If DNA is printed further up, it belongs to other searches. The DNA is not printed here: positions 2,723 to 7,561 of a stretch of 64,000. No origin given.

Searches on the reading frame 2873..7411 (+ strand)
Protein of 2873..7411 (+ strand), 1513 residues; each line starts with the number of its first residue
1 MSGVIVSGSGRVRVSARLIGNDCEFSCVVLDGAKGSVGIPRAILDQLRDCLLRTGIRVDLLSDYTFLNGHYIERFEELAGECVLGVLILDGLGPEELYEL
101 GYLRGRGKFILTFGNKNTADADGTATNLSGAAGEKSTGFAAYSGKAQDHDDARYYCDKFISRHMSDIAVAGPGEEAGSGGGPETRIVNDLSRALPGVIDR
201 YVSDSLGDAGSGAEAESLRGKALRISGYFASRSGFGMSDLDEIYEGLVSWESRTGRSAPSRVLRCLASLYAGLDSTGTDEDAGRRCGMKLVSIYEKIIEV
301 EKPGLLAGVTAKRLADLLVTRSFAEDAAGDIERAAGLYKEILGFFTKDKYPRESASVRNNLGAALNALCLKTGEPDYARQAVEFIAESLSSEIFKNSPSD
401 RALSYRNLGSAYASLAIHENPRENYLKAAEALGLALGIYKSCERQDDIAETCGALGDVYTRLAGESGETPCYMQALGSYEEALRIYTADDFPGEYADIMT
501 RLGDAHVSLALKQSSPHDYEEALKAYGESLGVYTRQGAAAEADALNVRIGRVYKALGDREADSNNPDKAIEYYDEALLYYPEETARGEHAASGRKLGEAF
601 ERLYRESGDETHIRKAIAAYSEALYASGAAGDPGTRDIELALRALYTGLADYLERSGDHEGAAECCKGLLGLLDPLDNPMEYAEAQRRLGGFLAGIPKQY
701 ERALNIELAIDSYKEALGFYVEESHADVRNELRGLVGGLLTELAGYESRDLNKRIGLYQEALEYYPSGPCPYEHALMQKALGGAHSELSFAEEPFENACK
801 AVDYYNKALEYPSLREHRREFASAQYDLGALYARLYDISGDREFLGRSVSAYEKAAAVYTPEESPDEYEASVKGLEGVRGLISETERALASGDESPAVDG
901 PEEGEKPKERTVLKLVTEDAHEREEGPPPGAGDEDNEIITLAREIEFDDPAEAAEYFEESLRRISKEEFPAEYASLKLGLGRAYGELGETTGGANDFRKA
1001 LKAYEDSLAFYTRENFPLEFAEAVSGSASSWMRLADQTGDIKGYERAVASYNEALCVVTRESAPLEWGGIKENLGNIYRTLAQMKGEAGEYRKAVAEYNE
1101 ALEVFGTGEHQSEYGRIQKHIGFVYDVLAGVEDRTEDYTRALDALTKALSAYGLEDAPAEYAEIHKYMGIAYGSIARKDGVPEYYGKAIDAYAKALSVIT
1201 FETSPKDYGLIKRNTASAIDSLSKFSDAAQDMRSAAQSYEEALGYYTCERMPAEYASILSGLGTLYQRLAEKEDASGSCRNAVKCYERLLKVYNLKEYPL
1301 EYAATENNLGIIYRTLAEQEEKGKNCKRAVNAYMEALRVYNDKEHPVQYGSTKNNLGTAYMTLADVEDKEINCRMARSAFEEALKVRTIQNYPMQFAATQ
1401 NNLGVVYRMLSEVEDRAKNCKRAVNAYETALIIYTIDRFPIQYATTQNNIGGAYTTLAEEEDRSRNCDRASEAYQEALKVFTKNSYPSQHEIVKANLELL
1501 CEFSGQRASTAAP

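Call 71: search_protein_families(library=pfam, proteins=[window:2873-7411:+], max_evalue=0.0001)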
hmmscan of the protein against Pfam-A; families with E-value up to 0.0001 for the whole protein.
window:2873-7411:+ (1513 aa): 6 families
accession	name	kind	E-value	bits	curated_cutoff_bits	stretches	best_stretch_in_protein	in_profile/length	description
PF13424.12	TPR_12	-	1.6e-15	57.5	30.1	0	949-1012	18-76/77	Tetratricopeptide repeat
PF20308.4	TPR-S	-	2e-12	48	27.6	0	433-493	35-95/102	Tetratricopeptide Repeats-Sensor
PF13428.12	TPR_14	-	1.7e-10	41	23.5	0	552-577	3-28/44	Tetratricopeptide repeat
PF14938.12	SNAP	-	1.8e-10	41.2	25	0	512-595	83-160/282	Soluble NSF attachment protein, SNAP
PF23723.1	TPR_EDRF1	-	1.7e-05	24.4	27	0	1320-1365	95-141/395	Erythroid differentiation-related factor 1-like, TPR repeats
PF13432.12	TPR_16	-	3.9e-05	24.4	32.7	0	555-604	2-54/65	Tetratricopeptide repeat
